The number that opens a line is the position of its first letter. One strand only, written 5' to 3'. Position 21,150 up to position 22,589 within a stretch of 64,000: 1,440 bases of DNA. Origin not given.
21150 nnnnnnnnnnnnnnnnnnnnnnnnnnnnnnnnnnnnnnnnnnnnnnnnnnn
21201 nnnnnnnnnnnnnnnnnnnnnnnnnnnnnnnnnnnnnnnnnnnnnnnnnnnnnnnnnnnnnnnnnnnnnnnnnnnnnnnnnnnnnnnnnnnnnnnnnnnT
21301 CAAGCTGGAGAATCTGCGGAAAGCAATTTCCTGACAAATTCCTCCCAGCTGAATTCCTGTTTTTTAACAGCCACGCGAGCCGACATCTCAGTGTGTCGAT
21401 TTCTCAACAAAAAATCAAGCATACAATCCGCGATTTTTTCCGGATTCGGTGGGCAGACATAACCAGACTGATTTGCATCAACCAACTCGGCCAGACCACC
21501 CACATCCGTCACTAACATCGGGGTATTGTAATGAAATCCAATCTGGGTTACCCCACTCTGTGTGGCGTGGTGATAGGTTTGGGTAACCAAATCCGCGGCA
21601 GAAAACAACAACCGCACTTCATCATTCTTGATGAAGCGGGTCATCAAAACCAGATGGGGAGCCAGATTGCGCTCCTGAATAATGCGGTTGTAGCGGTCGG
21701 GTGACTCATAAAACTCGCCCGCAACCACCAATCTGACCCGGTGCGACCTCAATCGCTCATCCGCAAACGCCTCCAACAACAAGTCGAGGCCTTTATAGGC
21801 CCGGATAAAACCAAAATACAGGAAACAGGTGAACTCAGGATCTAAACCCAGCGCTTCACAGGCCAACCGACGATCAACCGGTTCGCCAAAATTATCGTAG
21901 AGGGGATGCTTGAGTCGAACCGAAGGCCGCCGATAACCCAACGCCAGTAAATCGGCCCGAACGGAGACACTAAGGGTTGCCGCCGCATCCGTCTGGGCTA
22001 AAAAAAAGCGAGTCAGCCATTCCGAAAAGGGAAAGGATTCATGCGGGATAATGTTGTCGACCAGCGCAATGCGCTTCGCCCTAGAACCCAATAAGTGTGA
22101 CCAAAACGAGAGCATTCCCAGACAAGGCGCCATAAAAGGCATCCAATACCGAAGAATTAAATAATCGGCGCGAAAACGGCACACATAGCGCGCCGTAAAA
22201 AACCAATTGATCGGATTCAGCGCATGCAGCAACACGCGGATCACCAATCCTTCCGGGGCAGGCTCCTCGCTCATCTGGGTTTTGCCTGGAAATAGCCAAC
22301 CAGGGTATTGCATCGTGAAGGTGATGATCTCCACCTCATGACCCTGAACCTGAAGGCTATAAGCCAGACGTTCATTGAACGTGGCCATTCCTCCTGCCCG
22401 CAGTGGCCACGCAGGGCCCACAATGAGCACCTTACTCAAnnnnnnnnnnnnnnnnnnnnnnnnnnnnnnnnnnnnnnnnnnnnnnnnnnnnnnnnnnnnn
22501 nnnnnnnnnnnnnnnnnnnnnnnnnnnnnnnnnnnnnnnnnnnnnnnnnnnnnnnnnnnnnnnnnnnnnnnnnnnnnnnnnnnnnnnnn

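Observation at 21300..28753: A 7.4 kb minus-strand operon that looks like a lipid-linked glycosylation module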

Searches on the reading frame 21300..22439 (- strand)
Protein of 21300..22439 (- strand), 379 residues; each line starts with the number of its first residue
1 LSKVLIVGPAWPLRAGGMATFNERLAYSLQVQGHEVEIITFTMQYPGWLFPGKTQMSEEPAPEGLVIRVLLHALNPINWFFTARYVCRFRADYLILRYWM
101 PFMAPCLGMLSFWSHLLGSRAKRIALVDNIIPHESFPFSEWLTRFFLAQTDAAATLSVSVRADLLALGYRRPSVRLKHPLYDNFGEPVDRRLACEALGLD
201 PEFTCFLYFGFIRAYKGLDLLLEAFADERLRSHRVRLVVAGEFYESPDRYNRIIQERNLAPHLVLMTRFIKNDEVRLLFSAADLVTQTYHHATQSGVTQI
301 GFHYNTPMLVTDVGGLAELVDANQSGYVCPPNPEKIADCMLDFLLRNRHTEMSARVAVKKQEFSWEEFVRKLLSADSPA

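Call 5: search_protein_families(library=pfam, proteins=[window:21300-22439:-], max_evalue=0.01)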
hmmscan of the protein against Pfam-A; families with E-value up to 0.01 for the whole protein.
window:21300-22439:- (379 aa): 5 families
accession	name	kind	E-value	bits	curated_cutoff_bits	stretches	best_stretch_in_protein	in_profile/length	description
PF13692.12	Glyco_trans_1_4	-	1.2e-16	61.7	27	1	206-344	4-140/142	Glycosyl transferases group 1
PF00534.26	Glycos_transf_1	-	2.7e-16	60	26.4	1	197-351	9-160/172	Glycosyl transferases group 1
PF13579.12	Glyco_trans_4_4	-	4.4e-08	34.1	29.7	1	16-176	1-154/158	Glycosyl transferase 4-like domain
PF20706.3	GT4-conflict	-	1.6e-05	24.5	26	0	6-39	2-35/385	Family 4 Glycosyltransferase in conflict systems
PF13439.12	Glyco_transf_4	-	5.8e-05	23.6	28.5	1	16-171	2-156/170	Glycosyltransferase Family 4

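Call 6: search_protein_families(library=ncbifam, proteins=[window:21300-22439:-], max_evalue=0.01)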
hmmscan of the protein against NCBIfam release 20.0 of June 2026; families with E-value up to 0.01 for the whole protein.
window:21300-22439:- (379 aa): 20 families
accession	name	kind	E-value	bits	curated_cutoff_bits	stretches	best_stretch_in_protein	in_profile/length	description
TIGR03449.1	mycothiol_MshA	equivalog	5.1e-12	45.4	462.5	1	186-375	203-399/406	D-inositol-3-phosphate glycosyltransferase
NF041876.1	EPS_EpsE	equivalog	3.1e-09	36.6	400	1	212-348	223-363/389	exopolysaccharide biosynthesis GT4 family glycosyltransferase EpsE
NF038295.1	EPS_HpsP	equivalog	1e-08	34.6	550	1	194-374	198-382/388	hormogonium polysaccharide biosynthesis glycosyltransferase HpsP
TIGR04063.1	stp3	hypoth_equivalog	1e-08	34.5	442.05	1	143-367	151-383/397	TIGR04063 family PEP-CTERM/XrtA system glycosyltransferase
NF046085.1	XrtY_assoc_Gly1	equivalog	6.6e-08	31.8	400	1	206-367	212-372/387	XrtY-associated glycosyltransferase XYAG1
NF012028.0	PRK15484.1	subfamily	1.2e-07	31.1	618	1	195-368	185-362/380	lipopolysaccharide N-acetylglucosaminyltransferase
TIGR04157.1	glyco_rSAM_CFB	subfamily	1.5e-07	30.8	400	1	189-331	213-350/406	TIGR04157 family glycosyltransferase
TIGR02095.1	glgA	subfamily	3.1e-07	29.4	328.45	1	195-323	284-410/477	glycogen/starch synthase, ADP-glucose type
TIGR03088.1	stp2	hypoth_equivalog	4.3e-07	29.3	409.05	1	216-371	207-365/374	TIGR03088 family PEP-CTERM/XrtA system glycosyltransferase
TIGR04047.1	MSMEG_0565_glyc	hypoth_equivalog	9.9e-07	28.2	259.85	1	205-371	195-366/373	MSMEG_0565 family glycosyltransferase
NF053787.1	GlcN_PG_synth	equivalog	1.1e-06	27.7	480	1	195-374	189-354/361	N-acetylglucosaminyl phosphatidylglycerol synthase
TIGR03999.1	thiol_BshA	equivalog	1.6e-06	27.3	273.7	1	212-371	208-365/375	N-acetyl-alpha-D-glucosaminyl L-malate synthase BshA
NF007640.0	PRK10307.1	subfamily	5.8e-05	22.2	276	0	3-49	2-48/411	WcaI family glycosyltransferase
TIGR02149.1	glgA_Coryne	subfamily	0.0005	19.3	302.4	1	139-371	134-382/391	glycogen synthase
NF001904.0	PRK00654.2-3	equivalog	0.00057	18.7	577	1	237-328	326-418/475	glycogen synthase GlgA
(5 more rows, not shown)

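Call 56: search_solved_structures(query=window:21300-22439:-, max_evalue=0.001)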
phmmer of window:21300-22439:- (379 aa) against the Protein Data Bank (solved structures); distinct sequences matched with E-value up to 0.001: 30.
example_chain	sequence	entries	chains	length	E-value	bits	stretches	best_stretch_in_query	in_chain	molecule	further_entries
2bis_A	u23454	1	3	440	4.6e-07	32.6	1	195-373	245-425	GLGA GLYCOGEN SYNTHASE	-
3fro_A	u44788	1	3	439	4.6e-07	32.6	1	195-373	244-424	GlgA glycogen synthase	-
3l01_A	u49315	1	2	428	4.9e-07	32.5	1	195-373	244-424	GlgA glycogen synthase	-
9m88_C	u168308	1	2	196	7.5e-05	25.3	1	194-364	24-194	Glycogen synthase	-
2bfw_A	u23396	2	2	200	8e-05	25.2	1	194-364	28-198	GLGA GLYCOGEN SYNTHASE | PGS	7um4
6hll_A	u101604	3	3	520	0.00012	24.7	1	195-369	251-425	Substance-P receptor,GlgA glycogen synthase,Substance-P receptor | Substance-P receptor,Substance-P receptor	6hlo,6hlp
6e59_A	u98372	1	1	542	0.00013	24.5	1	195-369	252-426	Substance-P receptor, GlgA glycogen synthase, Substance-P receptor chimera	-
6kp6_A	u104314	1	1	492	0.00018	24.1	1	194-368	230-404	Muscarinic acetylcholine receptor M4,GlgA glycogen synthase,Muscarinic acetylcholine recep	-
4s0v_A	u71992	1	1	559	0.00018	24.1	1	195-370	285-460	Human Orexin receptor type 2 fusion protein to P. abysii Glycogen Synthase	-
5wqc_A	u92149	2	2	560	0.00018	24.1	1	195-370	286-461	Orexin receptor type 2,GlgA glycogen synthase,Orexin receptor type 2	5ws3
6tpg_A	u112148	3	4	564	0.00019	24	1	195-370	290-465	Orexin receptor type 2,GlgA glycogen synthase,Hypocretin receptor-2 | Orexin receptor type 2,GlgA glycogen synthase,Orexin receptor type 2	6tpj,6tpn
7br3_A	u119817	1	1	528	0.00019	24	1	195-371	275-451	Gonadotropin-releasing hormone receptor,GlgA glycogen synthase,Gonadotropin-releasing horm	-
6kqi_A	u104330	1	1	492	0.00021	23.8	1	195-370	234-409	Cannabinoid receptor 1,GlgA glycogen synthase,Cannabinoid receptor 1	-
5u09_A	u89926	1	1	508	0.00023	23.7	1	194-370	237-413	Cannabinoid receptor 1,GlgA glycogen synthase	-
8iyx_C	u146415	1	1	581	0.00023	23.7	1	194-370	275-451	Probable G-protein coupled receptor 34,Probable G-protein coupled receptor 34,YL-365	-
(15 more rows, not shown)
